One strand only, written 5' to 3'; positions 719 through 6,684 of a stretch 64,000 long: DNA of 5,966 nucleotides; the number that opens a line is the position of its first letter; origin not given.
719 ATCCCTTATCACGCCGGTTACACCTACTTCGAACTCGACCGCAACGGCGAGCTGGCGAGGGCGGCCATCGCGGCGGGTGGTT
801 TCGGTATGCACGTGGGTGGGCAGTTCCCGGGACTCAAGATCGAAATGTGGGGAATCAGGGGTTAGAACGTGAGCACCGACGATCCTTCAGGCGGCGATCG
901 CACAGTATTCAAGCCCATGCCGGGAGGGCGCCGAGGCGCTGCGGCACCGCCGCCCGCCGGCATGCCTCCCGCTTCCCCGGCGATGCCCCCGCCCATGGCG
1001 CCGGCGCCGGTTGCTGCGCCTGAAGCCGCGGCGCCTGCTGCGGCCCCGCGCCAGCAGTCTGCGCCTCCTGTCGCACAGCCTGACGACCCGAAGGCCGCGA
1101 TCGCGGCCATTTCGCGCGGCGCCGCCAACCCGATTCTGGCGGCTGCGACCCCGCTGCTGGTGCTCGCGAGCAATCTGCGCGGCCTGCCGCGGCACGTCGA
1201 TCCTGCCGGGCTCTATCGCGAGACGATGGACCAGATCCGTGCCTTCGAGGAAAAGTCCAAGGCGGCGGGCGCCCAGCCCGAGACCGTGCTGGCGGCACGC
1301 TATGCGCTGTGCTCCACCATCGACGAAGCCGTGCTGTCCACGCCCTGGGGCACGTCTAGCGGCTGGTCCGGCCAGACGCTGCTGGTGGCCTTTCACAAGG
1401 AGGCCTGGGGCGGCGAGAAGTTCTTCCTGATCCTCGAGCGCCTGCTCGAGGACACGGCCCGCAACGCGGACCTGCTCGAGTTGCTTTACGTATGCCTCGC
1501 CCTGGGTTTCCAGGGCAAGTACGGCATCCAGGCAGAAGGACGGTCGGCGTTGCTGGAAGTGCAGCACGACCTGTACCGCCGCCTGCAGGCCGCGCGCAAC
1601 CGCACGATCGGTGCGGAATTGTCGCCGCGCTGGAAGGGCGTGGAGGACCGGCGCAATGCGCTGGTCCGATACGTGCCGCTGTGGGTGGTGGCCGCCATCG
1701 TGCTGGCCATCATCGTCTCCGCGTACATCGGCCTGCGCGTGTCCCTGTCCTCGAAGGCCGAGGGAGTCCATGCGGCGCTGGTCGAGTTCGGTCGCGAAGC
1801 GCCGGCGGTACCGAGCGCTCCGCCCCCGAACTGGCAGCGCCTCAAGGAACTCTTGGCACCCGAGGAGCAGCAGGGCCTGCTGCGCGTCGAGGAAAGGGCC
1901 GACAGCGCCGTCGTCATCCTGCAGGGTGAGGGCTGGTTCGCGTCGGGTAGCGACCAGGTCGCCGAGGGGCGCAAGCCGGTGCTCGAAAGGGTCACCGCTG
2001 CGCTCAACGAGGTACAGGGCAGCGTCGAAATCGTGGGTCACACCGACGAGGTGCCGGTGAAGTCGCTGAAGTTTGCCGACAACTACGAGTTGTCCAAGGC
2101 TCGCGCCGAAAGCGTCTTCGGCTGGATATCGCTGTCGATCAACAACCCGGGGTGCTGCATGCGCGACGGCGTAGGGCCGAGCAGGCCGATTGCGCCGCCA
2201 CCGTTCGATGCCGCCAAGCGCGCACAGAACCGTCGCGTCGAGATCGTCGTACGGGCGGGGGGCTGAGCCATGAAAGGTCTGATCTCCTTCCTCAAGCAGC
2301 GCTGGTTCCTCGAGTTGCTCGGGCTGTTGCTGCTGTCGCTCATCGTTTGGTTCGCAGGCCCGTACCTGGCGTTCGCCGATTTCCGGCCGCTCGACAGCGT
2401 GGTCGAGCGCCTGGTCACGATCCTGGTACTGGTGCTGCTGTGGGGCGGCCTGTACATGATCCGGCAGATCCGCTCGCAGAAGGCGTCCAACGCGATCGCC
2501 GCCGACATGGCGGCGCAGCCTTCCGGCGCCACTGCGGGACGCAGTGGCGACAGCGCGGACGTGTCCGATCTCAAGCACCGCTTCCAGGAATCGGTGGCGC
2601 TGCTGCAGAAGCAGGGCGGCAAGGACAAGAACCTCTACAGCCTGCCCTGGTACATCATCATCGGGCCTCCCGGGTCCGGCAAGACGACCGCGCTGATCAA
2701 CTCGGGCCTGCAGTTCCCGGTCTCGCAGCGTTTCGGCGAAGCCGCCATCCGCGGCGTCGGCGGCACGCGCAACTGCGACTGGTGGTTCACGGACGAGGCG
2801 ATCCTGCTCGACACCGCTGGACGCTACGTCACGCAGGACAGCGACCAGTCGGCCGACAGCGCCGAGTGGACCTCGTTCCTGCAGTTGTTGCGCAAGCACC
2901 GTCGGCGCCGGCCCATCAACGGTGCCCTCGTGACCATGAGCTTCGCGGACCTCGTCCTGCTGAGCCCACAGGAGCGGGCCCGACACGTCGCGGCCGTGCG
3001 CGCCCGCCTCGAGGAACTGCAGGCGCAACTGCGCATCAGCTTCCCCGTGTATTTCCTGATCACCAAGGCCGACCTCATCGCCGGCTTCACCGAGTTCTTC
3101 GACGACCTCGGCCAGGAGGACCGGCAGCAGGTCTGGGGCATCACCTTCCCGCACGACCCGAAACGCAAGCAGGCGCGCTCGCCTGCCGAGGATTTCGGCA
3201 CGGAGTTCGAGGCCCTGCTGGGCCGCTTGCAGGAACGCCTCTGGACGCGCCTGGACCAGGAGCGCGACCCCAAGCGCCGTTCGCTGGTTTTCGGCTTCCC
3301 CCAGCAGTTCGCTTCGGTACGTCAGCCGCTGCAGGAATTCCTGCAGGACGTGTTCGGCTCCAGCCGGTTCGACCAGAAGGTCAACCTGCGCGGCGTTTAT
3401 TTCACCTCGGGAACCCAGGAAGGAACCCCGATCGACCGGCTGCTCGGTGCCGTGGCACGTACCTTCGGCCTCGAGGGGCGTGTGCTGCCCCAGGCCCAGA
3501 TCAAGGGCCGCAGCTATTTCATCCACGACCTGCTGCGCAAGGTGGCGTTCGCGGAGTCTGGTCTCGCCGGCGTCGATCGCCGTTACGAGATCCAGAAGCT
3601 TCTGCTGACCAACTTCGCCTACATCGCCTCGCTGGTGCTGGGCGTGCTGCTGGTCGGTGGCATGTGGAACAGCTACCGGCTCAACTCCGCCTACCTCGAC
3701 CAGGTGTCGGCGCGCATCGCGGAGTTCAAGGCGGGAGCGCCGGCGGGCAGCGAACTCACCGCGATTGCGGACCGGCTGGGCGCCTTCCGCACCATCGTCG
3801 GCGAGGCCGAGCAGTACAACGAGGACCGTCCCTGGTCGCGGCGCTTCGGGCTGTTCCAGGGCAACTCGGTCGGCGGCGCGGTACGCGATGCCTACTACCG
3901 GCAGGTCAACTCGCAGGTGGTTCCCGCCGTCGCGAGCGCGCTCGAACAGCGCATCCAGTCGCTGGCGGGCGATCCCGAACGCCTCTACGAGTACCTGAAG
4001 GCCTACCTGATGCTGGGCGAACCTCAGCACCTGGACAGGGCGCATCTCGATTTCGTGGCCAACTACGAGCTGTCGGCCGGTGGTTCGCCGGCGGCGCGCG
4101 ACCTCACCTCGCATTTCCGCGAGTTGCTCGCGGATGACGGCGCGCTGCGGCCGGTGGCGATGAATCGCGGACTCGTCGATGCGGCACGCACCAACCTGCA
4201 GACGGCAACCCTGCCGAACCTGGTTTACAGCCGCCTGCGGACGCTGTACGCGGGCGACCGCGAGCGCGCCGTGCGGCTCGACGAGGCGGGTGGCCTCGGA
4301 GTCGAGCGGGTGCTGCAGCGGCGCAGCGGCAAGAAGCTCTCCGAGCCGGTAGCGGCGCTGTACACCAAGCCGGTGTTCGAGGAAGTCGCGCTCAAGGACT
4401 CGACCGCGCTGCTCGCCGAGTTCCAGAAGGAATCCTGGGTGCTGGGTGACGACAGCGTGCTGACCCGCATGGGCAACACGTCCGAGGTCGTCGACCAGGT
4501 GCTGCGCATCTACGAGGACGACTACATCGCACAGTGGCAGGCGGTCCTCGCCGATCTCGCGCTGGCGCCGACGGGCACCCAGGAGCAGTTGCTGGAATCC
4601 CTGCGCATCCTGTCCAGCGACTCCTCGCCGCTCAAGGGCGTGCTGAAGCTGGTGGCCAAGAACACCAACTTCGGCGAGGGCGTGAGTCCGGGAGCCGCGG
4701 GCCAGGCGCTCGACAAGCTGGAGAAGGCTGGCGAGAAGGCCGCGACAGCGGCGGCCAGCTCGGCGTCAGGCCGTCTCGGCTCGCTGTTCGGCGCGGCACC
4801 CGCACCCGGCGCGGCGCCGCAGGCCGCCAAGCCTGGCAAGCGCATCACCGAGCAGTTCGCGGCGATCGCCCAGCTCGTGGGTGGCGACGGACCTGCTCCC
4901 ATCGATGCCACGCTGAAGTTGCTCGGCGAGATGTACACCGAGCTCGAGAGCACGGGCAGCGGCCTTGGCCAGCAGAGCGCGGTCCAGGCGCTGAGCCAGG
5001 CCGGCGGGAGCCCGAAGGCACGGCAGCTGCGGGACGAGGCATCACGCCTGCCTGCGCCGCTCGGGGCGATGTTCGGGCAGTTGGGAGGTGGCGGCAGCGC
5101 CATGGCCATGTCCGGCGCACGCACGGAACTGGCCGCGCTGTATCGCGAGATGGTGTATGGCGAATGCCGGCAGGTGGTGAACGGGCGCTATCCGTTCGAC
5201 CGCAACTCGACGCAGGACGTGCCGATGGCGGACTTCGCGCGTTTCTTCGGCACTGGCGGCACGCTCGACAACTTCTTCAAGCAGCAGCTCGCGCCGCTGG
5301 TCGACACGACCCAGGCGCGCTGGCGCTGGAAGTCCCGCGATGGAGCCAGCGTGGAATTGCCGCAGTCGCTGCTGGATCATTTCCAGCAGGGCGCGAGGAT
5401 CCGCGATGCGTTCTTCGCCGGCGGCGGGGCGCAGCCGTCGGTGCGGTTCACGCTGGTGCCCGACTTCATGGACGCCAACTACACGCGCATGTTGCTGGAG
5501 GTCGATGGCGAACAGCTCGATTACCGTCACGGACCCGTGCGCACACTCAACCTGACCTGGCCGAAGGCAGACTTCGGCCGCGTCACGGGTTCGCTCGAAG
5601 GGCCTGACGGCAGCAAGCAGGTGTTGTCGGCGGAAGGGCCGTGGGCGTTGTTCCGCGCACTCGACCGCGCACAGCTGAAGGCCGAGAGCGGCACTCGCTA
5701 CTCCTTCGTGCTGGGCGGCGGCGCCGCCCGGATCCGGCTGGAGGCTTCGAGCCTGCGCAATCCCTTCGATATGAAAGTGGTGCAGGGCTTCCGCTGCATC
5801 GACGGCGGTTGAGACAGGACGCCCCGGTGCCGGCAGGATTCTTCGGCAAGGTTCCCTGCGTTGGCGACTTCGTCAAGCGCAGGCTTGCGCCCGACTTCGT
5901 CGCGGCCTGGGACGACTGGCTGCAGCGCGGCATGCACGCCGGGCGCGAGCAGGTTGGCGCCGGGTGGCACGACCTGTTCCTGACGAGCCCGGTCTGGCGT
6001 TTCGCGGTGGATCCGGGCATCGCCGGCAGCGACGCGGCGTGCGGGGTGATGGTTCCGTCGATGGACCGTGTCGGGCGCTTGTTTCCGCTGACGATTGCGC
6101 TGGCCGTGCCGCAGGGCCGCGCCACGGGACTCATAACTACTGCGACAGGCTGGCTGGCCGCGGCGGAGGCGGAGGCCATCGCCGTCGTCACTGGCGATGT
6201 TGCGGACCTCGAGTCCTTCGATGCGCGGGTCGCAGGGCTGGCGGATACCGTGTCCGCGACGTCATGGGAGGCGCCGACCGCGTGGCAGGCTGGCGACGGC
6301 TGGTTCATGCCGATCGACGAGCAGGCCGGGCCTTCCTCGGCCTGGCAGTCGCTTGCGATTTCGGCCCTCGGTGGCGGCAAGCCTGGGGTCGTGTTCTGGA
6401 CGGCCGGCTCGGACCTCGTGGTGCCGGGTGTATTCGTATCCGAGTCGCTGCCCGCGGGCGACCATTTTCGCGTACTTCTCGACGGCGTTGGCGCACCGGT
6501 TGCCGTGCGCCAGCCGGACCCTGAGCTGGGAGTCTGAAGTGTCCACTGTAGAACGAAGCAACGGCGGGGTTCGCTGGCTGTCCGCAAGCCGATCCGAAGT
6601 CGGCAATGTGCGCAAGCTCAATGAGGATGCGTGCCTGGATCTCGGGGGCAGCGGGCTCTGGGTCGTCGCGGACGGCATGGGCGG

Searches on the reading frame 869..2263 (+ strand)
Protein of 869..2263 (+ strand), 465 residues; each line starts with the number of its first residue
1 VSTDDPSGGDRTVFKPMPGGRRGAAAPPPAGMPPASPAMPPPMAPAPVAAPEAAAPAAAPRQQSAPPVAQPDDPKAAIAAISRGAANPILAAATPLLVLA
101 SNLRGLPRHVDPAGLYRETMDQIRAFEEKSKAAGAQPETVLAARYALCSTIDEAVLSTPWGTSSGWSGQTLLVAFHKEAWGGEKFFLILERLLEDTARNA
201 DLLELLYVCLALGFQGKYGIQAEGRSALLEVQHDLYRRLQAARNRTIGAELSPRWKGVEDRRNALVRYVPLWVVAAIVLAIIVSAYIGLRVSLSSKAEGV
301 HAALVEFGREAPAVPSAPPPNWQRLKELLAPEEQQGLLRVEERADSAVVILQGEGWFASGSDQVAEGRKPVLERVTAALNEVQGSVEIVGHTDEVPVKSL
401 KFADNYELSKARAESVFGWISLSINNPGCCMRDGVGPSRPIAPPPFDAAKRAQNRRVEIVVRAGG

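Call 4: search_protein_families(library=pfam, proteins=[window:869-2263:+], max_evalue=0.01)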
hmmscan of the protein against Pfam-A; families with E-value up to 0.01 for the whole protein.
window:869-2263:+ (465 aa): 2 families
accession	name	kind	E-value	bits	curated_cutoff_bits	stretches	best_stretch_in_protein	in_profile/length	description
PF09850.14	DotU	-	3.4e-66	223.2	27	1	88-291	1-204/205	Type VI secretion system protein DotU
PF00691.25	OmpA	-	8.9e-06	26.4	27.2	1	357-420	2-64/98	OmpA family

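Call 18: find_related_loci(query=window:869-2263:+, collection=genome_contigs, flank=10000)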
Query window:869-2263:+ (465 aa) in genome_contigs; peptide patterns used: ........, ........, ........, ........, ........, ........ (x = any residue, [..] = any of these).
68 stretches matched a pattern; 8 encode a relative of the query (tblastn E <= 1e-3); 8 distinct loci.
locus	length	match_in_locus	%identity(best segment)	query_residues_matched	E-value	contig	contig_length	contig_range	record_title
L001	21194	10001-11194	47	65-462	2e-102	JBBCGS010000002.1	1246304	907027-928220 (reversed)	MAG: Gammaproteobacteria bacterium isolate CoA_metab_bin.120 s10839.ctg010861l, whole genome shotgun sequence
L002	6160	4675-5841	46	78-465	2e-96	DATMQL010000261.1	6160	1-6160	MAG TPA_asm: Steroidobacteraceae bacterium isolate SMAG_U12927 k141_2626356, whole genome shotgun sequence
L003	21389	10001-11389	43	3-465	4e-96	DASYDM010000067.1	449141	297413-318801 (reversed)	MAG TPA_asm: Steroidobacteraceae bacterium isolate SMAG_U4959 k141_434213, whole genome shotgun sequence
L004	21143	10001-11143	46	85-465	3e-95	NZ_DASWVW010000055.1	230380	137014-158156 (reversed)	MAG: Steroidobacter sp. isolate SMAG_U3640 k141_508054, whole genome shotgun sequence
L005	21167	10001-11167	45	77-465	2e-91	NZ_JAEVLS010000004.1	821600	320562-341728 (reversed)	Steroidobacter gossypii strain S1-65 Scaffold4_1, whole genome shotgun sequence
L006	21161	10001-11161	47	77-465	4e-96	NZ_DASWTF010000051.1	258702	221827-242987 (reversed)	MAG: Steroidobacter sp. isolate SMAG_U3568 k141_293921, whole genome shotgun sequence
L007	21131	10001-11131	47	87-462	3e-85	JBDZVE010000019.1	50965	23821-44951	MAG: Lysobacterales bacterium isolate PE_dung26 NODE_228_length_50965, whole genome shotgun sequence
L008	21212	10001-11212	46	62-462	3e-90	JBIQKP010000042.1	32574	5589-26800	MAG: Lysobacterales bacterium isolate mag.74f NODE_1835_length_32574, whole genome shotgun sequence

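Call 22: search_protein_families(library=pfam, proteins=[L001:6404-7840:+, L001:15475-16380:+, L001:16384-17121:+, L001:2062-3036:+, L001:5501-6112:+, L003:15683-16954:+, L003:6665-8119:+], max_evalue=0.01)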
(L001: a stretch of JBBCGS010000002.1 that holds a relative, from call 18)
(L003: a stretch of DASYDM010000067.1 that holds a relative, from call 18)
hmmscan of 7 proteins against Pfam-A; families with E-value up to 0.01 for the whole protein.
L001:6404-7840:+ (479 aa): 2 families
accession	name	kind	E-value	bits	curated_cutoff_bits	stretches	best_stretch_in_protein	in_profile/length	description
PF20232.3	T6SS_FHA_C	-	2.1e-57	194.2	23.7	1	302-467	13-180/180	C-terminal domain of Type VI secretion system FHA protein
PF00498.31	FHA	-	1.3e-11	45.2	20.7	1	40-103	2-64/67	FHA domain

L001:15475-16380:+ (302 aa): 2 families
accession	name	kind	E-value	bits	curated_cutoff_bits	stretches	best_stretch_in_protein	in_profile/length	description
PF20232.3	T6SS_FHA_C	-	3.1e-17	63.4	23.7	1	208-288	101-180/180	C-terminal domain of Type VI secretion system FHA protein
PF00498.31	FHA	-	1.3e-14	54.8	20.7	1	33-101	2-67/67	FHA domain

L001:16384-17121:+ (246 aa): 3 families
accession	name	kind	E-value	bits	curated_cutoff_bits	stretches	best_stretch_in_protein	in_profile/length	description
PF13672.11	PP2C_2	-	5e-12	46.2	24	1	28-205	11-182/209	Protein phosphatase 2C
PF00481.26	PP2C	-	8.5e-08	32.6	20.3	1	37-146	32-143/255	Protein phosphatase 2C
PF07228.17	SpoIIE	-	9.1e-05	22.9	25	1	43-243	8-191/192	Stage II sporulation protein E (SpoIIE)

L001:2062-3036:+ (325 aa): 1 family
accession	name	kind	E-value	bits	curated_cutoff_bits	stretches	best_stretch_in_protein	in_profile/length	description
PF07027.17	DUF1318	-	0.0029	18.5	27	1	101-155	29-83/92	Protein of unknown function (DUF1318)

L001:5501-6112:+ (204 aa): 1 family
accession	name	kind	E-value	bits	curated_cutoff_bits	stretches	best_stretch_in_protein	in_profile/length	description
PF22011.2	DUF6931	-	4.5e-38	131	27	1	51-195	2-145/145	Family of unknown function (DUF6931)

L003:15683-16954:+ (424 aa): 2 families
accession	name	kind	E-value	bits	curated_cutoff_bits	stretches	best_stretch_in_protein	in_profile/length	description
PF20232.3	T6SS_FHA_C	-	3e-55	187.2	23.7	1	246-410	15-179/180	C-terminal domain of Type VI secretion system FHA protein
PF00498.31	FHA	-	6e-15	55.9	20.7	1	32-100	2-67/67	FHA domain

L003:6665-8119:+ (485 aa): 3 families
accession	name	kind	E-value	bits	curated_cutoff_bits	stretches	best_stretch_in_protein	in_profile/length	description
PF20232.3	T6SS_FHA_C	-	1.4e-54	185.1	23.7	1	301-472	3-180/180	C-terminal domain of Type VI secretion system FHA protein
PF00498.31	FHA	-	1.2e-12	48.6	20.7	1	40-103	2-64/67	FHA domain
PF16697.10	Yop-YscD_cpl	-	0.0019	18.8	33.2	1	40-87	20-68/94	Inner membrane component of T3SS, cytoplasmic domain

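Call 61: search_protein_representatives(protein=window:869-2263:+)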
Query: 465 residues. Proteins with E-value up to 0.001 (for the whole library): 11323; up to 1e-10: 2977; up to 1e-30: 987. The best 150 are listed.
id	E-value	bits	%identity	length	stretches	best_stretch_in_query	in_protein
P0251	2.1e-224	762.0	85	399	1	69-465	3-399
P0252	8.1e-117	407.4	47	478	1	5-463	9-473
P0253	1.6e-111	389.9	49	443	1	2-463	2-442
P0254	7.3e-111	387.7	48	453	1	6-460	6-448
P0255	4.2e-103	362.2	47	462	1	4-460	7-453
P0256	1.8e-102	360.1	45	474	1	3-463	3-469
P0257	2.5e-95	336.5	43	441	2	62-461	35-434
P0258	1.3e-92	327.6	46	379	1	91-460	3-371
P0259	2.0e-92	326.9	41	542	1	7-463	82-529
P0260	1.4e-90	320.9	45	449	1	1-462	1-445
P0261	1.2e-89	317.8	43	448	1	9-460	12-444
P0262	3.0e-89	316.5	44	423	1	36-461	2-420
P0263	1.6e-86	307.5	45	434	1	72-460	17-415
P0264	2.8e-86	306.7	42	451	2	83-462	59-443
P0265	3.3e-85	303.2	40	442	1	79-461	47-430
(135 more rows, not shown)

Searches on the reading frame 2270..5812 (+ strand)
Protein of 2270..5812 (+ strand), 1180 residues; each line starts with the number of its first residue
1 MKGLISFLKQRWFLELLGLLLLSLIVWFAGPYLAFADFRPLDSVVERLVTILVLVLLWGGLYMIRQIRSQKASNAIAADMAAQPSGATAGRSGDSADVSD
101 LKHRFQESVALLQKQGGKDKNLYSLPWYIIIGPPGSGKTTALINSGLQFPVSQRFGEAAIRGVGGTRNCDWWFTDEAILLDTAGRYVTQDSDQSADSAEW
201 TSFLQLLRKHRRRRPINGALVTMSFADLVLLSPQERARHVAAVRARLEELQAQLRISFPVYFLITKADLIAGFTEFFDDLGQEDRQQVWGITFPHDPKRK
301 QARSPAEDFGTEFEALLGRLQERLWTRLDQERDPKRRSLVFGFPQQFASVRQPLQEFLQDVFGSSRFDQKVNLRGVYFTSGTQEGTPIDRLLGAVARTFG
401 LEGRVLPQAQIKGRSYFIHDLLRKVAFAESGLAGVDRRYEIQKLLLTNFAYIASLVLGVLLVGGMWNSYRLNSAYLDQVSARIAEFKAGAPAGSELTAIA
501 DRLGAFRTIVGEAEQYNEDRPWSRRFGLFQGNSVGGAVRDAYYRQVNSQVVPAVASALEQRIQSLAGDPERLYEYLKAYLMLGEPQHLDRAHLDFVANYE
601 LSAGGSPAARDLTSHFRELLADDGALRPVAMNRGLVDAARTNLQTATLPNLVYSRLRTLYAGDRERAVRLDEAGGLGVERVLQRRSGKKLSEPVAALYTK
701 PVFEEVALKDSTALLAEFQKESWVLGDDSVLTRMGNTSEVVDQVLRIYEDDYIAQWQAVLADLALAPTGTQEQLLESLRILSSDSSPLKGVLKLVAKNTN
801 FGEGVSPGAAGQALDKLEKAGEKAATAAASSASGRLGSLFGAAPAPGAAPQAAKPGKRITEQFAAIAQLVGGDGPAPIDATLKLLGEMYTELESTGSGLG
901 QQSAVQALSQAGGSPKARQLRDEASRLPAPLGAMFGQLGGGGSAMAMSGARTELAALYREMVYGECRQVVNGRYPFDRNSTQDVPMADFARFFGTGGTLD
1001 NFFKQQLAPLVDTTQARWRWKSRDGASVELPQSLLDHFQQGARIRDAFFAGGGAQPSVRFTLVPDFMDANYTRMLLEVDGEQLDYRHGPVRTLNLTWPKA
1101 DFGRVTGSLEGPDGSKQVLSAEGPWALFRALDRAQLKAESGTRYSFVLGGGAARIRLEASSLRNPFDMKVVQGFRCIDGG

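Call 4: search_protein_families(library=pfam, proteins=[window:2270-5809:+], max_evalue=0.01)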
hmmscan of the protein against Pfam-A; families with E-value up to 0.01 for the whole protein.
window:2270-5809:+ (1180 aa): 4 families
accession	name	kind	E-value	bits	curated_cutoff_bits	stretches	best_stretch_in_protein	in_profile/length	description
PF14331.11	IcmF-related_N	-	6.9e-94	314.4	25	1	194-453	2-258/259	IcmF-related N-terminal domain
PF06761.17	IcmF-related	-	4.8e-67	227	27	1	503-800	4-308/308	Intracellular multiplication and human macrophage-killing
PF06744.18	IcmF_C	-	8.8e-21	74.5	26.7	1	1060-1161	1-106/106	Type VI secretion protein IcmF C2-like domain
PF21070.2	IcmF_helical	-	6.6e-08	33.1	24.1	1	953-1054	5-106/106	Type VI secretion protein IcmF helical domain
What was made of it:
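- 2270..5812 (+): tssM. Pfam IcmF-related_N, IcmF-related and IcmF_C (call 4)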

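Call 16: find_encoding_contigs(protein=window:2270-5812:+, flank=10000, max_places=3)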
Protein window:2270-5812:+ (1180 aa): no gene with exactly this product is on record in the collection.

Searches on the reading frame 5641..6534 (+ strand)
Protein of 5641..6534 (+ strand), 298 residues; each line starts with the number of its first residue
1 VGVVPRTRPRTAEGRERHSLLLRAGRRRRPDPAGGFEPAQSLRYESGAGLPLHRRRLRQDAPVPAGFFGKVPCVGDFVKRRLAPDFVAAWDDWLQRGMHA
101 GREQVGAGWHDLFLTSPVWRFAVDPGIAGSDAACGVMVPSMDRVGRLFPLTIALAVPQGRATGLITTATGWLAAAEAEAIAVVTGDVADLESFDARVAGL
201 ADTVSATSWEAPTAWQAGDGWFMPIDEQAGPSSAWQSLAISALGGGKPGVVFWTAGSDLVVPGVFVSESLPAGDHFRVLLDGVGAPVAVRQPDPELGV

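Call 4: search_protein_families(library=pfam, proteins=[window:5641-6534:+], max_evalue=0.01)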
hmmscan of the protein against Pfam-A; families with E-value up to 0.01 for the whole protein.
window:5641-6534:+ (298 aa): 1 family
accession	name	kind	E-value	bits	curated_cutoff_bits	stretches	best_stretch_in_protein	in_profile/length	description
PF09867.14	TagF_N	-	1.1e-40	139.2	27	1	66-198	1-133/135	TagF N-terminal domain, Type VI secretion system-associated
